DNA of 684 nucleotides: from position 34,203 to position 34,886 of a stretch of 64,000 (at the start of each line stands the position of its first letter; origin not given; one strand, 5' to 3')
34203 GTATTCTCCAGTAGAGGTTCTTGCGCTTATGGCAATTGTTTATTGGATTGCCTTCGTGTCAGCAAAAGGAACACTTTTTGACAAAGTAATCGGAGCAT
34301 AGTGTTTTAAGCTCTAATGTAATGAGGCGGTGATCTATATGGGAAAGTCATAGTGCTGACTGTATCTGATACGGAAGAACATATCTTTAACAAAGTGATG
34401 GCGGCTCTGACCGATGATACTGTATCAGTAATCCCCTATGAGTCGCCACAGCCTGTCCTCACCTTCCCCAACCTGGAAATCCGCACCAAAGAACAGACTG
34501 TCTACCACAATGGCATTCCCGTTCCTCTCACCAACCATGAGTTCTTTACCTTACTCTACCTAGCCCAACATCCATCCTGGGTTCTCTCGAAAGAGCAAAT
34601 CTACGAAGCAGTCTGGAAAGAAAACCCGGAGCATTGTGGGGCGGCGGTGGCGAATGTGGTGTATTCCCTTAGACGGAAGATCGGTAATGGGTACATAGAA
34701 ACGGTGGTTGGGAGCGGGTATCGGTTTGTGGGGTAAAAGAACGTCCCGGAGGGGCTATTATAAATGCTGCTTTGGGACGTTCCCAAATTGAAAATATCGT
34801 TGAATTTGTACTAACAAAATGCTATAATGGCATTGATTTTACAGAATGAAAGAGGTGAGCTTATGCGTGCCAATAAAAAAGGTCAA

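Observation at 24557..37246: Cassette array punctuated by six copies of an orphan OmpR-type winged-helix gene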

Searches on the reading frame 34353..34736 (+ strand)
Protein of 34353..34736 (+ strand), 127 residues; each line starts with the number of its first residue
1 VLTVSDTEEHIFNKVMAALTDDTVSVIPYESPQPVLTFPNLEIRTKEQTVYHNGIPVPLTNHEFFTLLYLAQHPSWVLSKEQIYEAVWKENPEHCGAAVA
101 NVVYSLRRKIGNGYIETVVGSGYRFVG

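Call 5: search_protein_families(library=pfam, proteins=[window:34353-34736:+], max_evalue=0.01)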
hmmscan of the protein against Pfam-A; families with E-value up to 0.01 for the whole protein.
window:34353-34736:+ (127 aa): 1 family
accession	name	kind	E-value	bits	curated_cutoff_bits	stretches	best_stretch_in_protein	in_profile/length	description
PF00486.34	Trans_reg_C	-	1.1e-17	64.3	26.2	1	56-125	3-77/77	Transcriptional regulatory protein, C terminal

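Call 14: find_homologous_proteins(query=window:34353-34736:+, max_evalue=0.001)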
Query window:34353-34736:+ (127 aa): 486 proteins with E <= 0.001 among 498 candidates; the best 120 are listed.
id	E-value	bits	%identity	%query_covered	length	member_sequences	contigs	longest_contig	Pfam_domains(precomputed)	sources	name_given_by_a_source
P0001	4.9e-80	284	99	100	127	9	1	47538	PF00486.35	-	-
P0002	4.4e-72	258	92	100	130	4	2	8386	PF00486.35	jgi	-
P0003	8.4e-68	244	88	99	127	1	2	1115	PF00486.35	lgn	-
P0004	2.8e-67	242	87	99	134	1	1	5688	PF00486.35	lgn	-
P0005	9.4e-59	215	77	100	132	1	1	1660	PF00486.35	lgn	-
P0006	1.4e-58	214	77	100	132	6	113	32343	PF00486.35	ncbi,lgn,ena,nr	ncbi:winged helix-turn-helix domain-containing protein [bacterium]|nr:winged helix-turn-helix domain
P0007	1.7e-58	214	77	100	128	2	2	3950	PF00486.35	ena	-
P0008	2.1e-58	214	76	100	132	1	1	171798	PF00486.35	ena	-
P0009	5.4e-58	212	75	100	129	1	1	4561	PF00486.35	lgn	-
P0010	6.9e-58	212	78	99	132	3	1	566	PF00486.35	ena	-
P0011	1.6e-57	211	77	100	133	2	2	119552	PF00486.35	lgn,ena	-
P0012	1.6e-57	211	76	100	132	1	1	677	PF00486.35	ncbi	-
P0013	4.1e-57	210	76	100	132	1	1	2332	PF00486.35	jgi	-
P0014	5.7e-57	209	77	100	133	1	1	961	PF00486.35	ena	-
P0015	7.1e-57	209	76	100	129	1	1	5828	PF00486.35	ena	-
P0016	7.4e-57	209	77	99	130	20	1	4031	PF00486.35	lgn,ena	-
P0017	1.0e-56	208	76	100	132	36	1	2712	PF00486.35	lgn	-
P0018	4.9e-56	206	75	100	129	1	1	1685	PF00486.35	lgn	-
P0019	6.0e-56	206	76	100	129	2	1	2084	PF00486.35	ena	-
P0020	1.0e-55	205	74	100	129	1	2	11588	PF00486.35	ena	-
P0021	1.1e-55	205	77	98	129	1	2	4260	PF00486.35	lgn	-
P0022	1.2e-55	205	73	100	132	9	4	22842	PF00486.35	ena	-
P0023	1.6e-55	204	75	98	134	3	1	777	PF00486.35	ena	-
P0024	2.9e-55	204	74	100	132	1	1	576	PF00486.35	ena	-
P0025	4.8e-55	203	75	98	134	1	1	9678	PF00486.35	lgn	-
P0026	5.7e-55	203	74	100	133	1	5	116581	PF00486.35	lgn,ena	-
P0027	7.6e-55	202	75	100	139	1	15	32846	PF00486.35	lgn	-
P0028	1.7e-54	201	74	99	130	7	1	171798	PF00486.35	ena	-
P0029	2.4e-54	201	75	100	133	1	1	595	PF00486.35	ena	-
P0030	2.5e-54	201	75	100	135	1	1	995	PF00486.35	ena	-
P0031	2.8e-54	200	74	100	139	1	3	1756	PF00486.35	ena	-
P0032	2.8e-54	200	75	99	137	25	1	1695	PF00486.35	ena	-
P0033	3.4e-54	200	74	100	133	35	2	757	PF00486.35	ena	-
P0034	3.5e-54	200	74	100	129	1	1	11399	PF00486.35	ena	-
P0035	4.2e-54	200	73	100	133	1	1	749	PF00486.35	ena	-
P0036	4.7e-54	200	74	99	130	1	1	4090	PF00486.35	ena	-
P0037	4.9e-54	200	75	97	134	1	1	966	PF00486.35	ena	-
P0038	5.0e-54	200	72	100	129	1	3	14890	PF00486.35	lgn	-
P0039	5.1e-54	200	72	99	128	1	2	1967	PF00486.35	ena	-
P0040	6.1e-54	199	73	98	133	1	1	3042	PF00486.35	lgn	-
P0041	8.0e-54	199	72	100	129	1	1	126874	PF00486.35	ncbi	-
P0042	1.1e-53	199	73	100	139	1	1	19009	PF00486.35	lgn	-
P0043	1.4e-53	198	72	99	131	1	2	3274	PF00486.35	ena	-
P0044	2.1e-53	198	74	96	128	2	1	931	PF00486.35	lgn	-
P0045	2.2e-53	197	74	96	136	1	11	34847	PF00486.35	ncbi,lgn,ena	-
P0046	3.2e-53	197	74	100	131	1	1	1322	PF00486.35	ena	-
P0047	6.6e-53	196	71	98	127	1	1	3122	PF00486.35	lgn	-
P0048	7.5e-53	196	73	100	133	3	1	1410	PF00486.35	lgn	-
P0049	9.7e-53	195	72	100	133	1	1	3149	PF00486.35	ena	-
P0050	2.5e-52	194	70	99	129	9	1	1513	PF00486.35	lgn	-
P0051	5.0e-52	193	72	99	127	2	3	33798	PF00486.35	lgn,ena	-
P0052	9.4e-52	192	75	91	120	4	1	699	PF00486.35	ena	-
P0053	9.5e-52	192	71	100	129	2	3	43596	PF00486.35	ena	-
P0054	9.7e-52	192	71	95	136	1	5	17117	PF00486.35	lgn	-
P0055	1.0e-51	192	71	100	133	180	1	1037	PF00486.35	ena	-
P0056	1.3e-51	192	71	97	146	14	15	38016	PF00486.35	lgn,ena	-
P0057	1.4e-51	192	70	100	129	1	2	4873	PF00486.35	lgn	-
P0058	1.7e-51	191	90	73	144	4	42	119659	PF00486.35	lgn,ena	-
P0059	1.7e-51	191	71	97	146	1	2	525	PF00486.35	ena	-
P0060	1.9e-51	191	72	99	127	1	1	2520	PF00486.35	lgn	-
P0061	2.1e-51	191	92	72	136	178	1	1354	PF00486.35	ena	-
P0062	2.6e-51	191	75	91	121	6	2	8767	PF00486.35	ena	-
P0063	2.8e-51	191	72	96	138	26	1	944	PF00486.35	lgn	-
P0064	4.0e-51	190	91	73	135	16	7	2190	PF00486.35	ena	-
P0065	4.6e-51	190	69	100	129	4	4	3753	PF00486.35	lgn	-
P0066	4.9e-51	190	70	96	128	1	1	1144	PF00486.35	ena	-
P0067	5.9e-51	190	91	72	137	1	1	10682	PF00486.35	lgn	-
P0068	6.0e-51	190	70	96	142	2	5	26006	PF00486.35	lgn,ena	-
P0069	6.6e-51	189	90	73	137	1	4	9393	PF00486.35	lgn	-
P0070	6.6e-51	189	90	73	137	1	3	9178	PF00486.35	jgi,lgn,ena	-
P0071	7.1e-51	189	71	96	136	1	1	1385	PF00486.35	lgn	-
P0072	7.4e-51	189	72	100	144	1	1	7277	PF00486.35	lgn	-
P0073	7.6e-51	189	90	72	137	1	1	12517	PF00486.35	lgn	-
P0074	8.3e-51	189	90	73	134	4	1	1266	PF00486.35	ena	-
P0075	8.3e-51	189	91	73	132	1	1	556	PF00486.35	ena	-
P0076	8.8e-51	189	91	72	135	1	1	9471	PF00486.35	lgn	-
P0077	9.9e-51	189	90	73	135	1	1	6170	PF00486.35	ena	-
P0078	1.6e-50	188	90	72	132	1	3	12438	PF00486.35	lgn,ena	-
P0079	1.6e-50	188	74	91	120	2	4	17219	PF00486.35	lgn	-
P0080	2.1e-50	188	69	96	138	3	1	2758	PF00486.35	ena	-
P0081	2.1e-50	188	90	73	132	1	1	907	PF00486.35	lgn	-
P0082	2.1e-50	188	90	73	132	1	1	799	PF00486.35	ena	-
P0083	2.1e-50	188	90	72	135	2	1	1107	PF00486.35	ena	-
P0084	2.1e-50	188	90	73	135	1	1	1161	PF00486.35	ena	-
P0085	2.4e-50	188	88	73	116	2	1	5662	PF00486.35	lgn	-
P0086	2.6e-50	188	90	73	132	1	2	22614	PF00486.35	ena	-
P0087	2.9e-50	187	90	73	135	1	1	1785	PF00486.35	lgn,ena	-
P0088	3.1e-50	187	74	91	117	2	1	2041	PF00486.35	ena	-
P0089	3.2e-50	187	69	99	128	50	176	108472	PF00486.35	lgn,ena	-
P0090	3.2e-50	187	90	73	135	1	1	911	PF00486.35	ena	-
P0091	3.4e-50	187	71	95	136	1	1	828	PF00486.35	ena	-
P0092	3.4e-50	187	69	100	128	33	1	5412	PF00486.35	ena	-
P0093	3.7e-50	187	89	73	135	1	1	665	PF00486.35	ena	-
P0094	3.9e-50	187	89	73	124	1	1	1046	PF00486.35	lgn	-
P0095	4.0e-50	187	89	73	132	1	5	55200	PF00486.35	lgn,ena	-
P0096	4.2e-50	187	90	73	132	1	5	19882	PF00486.35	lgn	-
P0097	5.0e-50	187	89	73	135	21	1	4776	PF00486.35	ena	-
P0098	5.5e-50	186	69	96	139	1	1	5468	PF00486.35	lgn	-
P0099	5.8e-50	186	74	91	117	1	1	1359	PF00486.35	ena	-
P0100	6.3e-50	186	88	73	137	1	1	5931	PF00486.35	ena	-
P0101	7.4e-50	186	88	73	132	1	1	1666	PF00486.35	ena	-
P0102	7.5e-50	186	69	96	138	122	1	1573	PF00486.35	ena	-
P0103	7.5e-50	186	69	96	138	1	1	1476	PF00486.35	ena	-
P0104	7.5e-50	186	87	73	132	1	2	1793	PF00486.35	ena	-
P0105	8.3e-50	186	90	73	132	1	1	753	PF00486.35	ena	-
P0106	8.3e-50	186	74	91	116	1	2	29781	PF00486.35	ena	-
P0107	8.7e-50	186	71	100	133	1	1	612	PF00486.35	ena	-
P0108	8.9e-50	186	69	100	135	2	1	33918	PF00486.35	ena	-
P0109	9.0e-50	186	89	73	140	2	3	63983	PF00486.35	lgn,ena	-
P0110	9.3e-50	186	74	91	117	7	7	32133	PF00486.35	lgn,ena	-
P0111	1.1e-49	186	90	73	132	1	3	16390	PF00486.35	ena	-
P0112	1.2e-49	185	90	72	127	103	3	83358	PF00486.35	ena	-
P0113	1.5e-49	185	89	73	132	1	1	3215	PF00486.35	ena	-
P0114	1.6e-49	185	69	94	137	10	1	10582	PF00486.35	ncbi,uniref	ncbi:winged helix-turn-helix domain-containing protein [Ruminococcus sp. 5_1_39BFAA]|uniref:winged h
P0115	1.7e-49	185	69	96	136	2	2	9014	PF00486.35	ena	-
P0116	1.8e-49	185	69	99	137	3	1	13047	PF00486.35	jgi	-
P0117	1.9e-49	185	87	75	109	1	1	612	PF00486.35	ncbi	-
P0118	1.9e-49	185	87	73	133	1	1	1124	PF00486.35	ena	-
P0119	2.2e-49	185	86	73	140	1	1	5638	PF00486.35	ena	-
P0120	2.3e-49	184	69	96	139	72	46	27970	PF00486.35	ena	-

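Call 16: find_encoding_contigs(protein=P0089, flank=10000, max_places=6)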
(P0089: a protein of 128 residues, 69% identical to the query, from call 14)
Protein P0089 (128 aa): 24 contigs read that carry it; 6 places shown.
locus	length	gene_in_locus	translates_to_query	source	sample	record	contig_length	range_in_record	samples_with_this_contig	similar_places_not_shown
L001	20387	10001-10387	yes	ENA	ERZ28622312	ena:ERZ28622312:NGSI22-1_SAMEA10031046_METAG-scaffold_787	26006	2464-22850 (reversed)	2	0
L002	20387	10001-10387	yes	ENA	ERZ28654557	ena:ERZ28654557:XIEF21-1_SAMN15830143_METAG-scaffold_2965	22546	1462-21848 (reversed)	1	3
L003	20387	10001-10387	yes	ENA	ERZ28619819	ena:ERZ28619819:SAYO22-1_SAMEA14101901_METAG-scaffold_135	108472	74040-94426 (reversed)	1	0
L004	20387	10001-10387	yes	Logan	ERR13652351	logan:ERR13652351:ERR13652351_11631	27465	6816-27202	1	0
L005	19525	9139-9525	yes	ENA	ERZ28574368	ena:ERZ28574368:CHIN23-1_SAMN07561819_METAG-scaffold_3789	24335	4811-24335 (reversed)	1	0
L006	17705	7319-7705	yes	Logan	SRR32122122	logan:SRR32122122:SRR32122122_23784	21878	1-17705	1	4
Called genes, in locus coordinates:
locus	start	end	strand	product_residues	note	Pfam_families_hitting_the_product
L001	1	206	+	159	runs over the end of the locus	PF08837:DUF1810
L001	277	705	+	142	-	PF10694:DUF2500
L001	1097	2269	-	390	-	PF01546:Peptidase_M20, PF07687:M20_dimer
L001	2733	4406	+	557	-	PF03063:Prismane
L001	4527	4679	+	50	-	PF07883:Cupin_2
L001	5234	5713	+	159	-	PF02525:Flavodoxin_2, PF12682:Flavodoxin_4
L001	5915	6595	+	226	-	PF00072:Response_reg, PF00486:Trans_reg_C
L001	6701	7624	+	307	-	PF00005:ABC_tran, PF13304:AAA_21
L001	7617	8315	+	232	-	-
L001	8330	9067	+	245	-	PF12730:ABC2_membrane_4 (weak), PF10920:DUF2705 (weak)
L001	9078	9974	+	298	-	PF00512:HisKA, PF02518:HATPase_c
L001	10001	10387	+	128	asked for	PF00486:Trans_reg_C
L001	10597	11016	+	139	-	-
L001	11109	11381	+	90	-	PF12645:HTH_16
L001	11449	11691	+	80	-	-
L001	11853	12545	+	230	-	PF00072:Response_reg, PF00486:Trans_reg_C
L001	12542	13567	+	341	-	PF00512:HisKA, PF02518:HATPase_c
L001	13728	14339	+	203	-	PF00005:ABC_tran, PF02463:SMC_N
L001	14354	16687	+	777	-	PF02687:FtsX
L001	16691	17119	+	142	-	PF00486:Trans_reg_C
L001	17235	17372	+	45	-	PF04542:Sigma70_r2 (weak)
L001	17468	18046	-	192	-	PF00440:TetR_N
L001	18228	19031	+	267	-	PF00106:adh_short, PF01370:Epimerase (weak), PF13561:adh_short_C2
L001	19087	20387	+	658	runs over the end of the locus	PF00724:Oxidored_FMN, PF01262:AlaDh_PNT_C (weak), PF00890:FAD_binding_2 (weak), PF01134:GIDA (weak), PF07992:Pyr_redox_2, PF12831:FAD_oxidored, PF13738:Pyr_redox_3, PF00070:Pyr_redox, +7 more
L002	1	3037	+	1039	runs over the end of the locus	PF14191:YodL, PF18830:LPD16, PF18840:LPD25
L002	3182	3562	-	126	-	PF02627:CMD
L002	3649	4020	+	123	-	PF00376:MerR, PF13411:MerR_1, PF09278:MerR-DNA-bind (weak)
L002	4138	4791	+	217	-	PF13840:ACT_7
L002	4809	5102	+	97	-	PF12682:Flavodoxin_4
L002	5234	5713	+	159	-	PF02525:Flavodoxin_2, PF12682:Flavodoxin_4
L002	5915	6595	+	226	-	PF00072:Response_reg, PF00486:Trans_reg_C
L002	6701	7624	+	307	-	PF00005:ABC_tran, PF13304:AAA_21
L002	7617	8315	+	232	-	-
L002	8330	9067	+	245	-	PF12730:ABC2_membrane_4 (weak), PF10920:DUF2705 (weak)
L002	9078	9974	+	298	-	PF00512:HisKA, PF02518:HATPase_c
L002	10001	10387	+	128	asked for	PF00486:Trans_reg_C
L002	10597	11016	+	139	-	-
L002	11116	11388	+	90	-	PF12645:HTH_16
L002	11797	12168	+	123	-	PF00392:GntR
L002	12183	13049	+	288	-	PF00005:ABC_tran, PF13304:AAA_21 (faint)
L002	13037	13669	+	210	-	PF13346:ABC2_membrane_5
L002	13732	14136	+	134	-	PF00486:Trans_reg_C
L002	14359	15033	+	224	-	PF00072:Response_reg, PF00486:Trans_reg_C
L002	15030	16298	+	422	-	PF00512:HisKA, PF02518:HATPase_c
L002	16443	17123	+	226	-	PF02463:SMC_N, PF00005:ABC_tran, PF13304:AAA_21 (faint)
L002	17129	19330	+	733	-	PF02687:FtsX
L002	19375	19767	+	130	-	PF00486:Trans_reg_C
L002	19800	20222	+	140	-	-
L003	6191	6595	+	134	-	PF00486:Trans_reg_C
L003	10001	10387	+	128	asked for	PF00486:Trans_reg_C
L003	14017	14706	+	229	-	PF00072:Response_reg, PF00486:Trans_reg_C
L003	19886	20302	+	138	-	PF00486:Trans_reg_C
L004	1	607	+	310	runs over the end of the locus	PF17989:ALP_N (weak), PF21522:MreB-like_C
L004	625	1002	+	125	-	-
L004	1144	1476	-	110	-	PF13560:HTH_31, PF01381:HTH_3, PF12844:HTH_19 (weak)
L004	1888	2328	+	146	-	PF04545:Sigma70_r4 (faint)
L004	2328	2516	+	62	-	PF12645:HTH_16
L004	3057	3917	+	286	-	-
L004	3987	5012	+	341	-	PF13271:DUF4062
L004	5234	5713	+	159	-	PF02525:Flavodoxin_2 (weak), PF12682:Flavodoxin_4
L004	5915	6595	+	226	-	PF00072:Response_reg, PF00486:Trans_reg_C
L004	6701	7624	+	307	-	PF00005:ABC_tran, PF13304:AAA_21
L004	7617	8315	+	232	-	-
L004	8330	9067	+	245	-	PF12730:ABC2_membrane_4 (weak), PF10920:DUF2705 (weak)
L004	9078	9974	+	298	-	PF00512:HisKA, PF02518:HATPase_c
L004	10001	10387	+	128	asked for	PF00486:Trans_reg_C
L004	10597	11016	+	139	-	-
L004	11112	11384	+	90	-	PF12645:HTH_16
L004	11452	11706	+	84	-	-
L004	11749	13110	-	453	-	PF00512:HisKA, PF02518:HATPase_c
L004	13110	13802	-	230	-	PF00072:Response_reg, PF00486:Trans_reg_C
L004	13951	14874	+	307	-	PF00005:ABC_tran, PF13304:AAA_21 (weak)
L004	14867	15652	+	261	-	PF12730:ABC2_membrane_4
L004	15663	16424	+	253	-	PF12730:ABC2_membrane_4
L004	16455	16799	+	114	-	PF06486:DUF1093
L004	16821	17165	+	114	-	PF00072:Response_reg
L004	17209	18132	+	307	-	PF00005:ABC_tran, PF13304:AAA_21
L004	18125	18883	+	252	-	PF12730:ABC2_membrane_4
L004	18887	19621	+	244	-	PF12730:ABC2_membrane_4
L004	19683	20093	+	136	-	PF00486:Trans_reg_C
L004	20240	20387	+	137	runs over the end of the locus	?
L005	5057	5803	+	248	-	PF00072:Response_reg, PF00486:Trans_reg_C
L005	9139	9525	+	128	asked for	PF00486:Trans_reg_C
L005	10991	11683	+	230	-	PF00072:Response_reg, PF00486:Trans_reg_C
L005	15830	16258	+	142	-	PF00486:Trans_reg_C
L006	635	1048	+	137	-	PF01797:Y1_Tnp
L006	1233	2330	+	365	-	-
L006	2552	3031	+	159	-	PF02525:Flavodoxin_2, PF12682:Flavodoxin_4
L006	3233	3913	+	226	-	PF00072:Response_reg, PF00486:Trans_reg_C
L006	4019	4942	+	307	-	PF00005:ABC_tran, PF13304:AAA_21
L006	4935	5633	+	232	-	-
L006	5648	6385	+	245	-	PF12730:ABC2_membrane_4 (weak), PF10920:DUF2705 (weak)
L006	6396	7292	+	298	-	PF00512:HisKA, PF02518:HATPase_c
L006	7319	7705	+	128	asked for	PF00486:Trans_reg_C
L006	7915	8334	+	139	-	-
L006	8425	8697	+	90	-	PF12645:HTH_16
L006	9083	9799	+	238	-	PF00072:Response_reg, PF04397:LytTR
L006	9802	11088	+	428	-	PF02518:HATPase_c (weak), PF14501:HATPase_c_5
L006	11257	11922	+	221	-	PF00005:ABC_tran, PF13304:AAA_21 (faint), PF02463:SMC_N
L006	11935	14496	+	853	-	PF12704:MacB_PCD (faint), PF02687:FtsX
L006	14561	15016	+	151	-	-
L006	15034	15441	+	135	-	PF00486:Trans_reg_C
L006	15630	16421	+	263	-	PF02517:Rce1-like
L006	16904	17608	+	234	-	PF00072:Response_reg, PF00486:Trans_reg_C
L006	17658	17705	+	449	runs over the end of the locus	PF00512:HisKA, PF02518:HATPase_c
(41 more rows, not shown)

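Call 17: find_encoding_contigs(protein=P0006, flank=10000, max_places=6)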
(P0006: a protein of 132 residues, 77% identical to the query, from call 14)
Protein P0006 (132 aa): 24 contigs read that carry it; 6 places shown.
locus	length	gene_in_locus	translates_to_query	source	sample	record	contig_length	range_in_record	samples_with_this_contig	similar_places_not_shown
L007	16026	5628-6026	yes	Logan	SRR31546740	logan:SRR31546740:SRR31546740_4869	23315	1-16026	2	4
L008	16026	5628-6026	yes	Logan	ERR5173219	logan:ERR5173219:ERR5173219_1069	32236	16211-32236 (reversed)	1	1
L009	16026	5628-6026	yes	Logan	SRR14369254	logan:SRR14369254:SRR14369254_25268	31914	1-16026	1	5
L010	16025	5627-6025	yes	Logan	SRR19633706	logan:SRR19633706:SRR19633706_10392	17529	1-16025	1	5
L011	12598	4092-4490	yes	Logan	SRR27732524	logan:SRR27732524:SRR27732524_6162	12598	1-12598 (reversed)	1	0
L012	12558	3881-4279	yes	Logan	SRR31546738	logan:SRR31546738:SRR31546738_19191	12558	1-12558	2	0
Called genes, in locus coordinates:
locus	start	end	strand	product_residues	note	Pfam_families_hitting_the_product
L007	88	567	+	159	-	PF02525:Flavodoxin_2, PF03358:FMN_red (weak), PF12682:Flavodoxin_4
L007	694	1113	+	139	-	-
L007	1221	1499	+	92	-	PF12645:HTH_16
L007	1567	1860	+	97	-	-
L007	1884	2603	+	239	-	PF00072:Response_reg, PF04397:LytTR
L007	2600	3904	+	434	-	PF02518:HATPase_c (weak), PF14501:HATPase_c_5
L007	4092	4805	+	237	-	PF00005:ABC_tran, PF13304:AAA_21 (weak)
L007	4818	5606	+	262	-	PF12730:ABC2_membrane_4 (weak), PF10920:DUF2705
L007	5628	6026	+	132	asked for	PF00486:Trans_reg_C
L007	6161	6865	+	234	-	PF00005:ABC_tran, PF13304:AAA_21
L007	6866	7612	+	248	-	PF12730:ABC2_membrane_4 (weak)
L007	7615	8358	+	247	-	-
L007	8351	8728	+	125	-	PF18218:Spa1_C (faint)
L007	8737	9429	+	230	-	PF00072:Response_reg, PF00486:Trans_reg_C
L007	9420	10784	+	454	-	PF00512:HisKA, PF02518:HATPase_c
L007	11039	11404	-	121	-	PF13560:HTH_31, PF12844:HTH_19, PF01381:HTH_3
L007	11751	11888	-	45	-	-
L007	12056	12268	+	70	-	-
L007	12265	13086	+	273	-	PF12873:DUF3825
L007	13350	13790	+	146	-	-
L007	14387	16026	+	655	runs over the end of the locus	PF13307:Helicase_C_2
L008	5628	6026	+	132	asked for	PF00486:Trans_reg_C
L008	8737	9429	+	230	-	PF00072:Response_reg, PF00486:Trans_reg_C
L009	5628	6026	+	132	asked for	PF00486:Trans_reg_C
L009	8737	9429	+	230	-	PF00072:Response_reg, PF00486:Trans_reg_C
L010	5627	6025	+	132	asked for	PF00486:Trans_reg_C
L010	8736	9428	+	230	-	PF00072:Response_reg, PF00486:Trans_reg_C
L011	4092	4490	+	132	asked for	PF00486:Trans_reg_C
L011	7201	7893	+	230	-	PF00072:Response_reg, PF00486:Trans_reg_C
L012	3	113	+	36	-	?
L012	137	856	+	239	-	PF00072:Response_reg, PF04397:LytTR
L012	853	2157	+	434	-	PF02518:HATPase_c (weak), PF14501:HATPase_c_5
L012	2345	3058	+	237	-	PF00005:ABC_tran, PF13304:AAA_21 (weak)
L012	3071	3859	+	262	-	PF12730:ABC2_membrane_4 (weak), PF10920:DUF2705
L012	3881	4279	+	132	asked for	PF00486:Trans_reg_C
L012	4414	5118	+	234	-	PF00005:ABC_tran, PF13304:AAA_21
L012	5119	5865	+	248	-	PF12730:ABC2_membrane_4 (weak)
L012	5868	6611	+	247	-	-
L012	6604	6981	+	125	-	PF18218:Spa1_C (faint)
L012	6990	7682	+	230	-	PF00072:Response_reg, PF00486:Trans_reg_C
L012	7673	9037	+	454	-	PF00512:HisKA, PF02518:HATPase_c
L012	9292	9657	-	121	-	PF13560:HTH_31, PF12844:HTH_19, PF01381:HTH_3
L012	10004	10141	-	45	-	-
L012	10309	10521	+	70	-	-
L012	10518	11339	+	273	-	PF12873:DUF3825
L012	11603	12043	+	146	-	-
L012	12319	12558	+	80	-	?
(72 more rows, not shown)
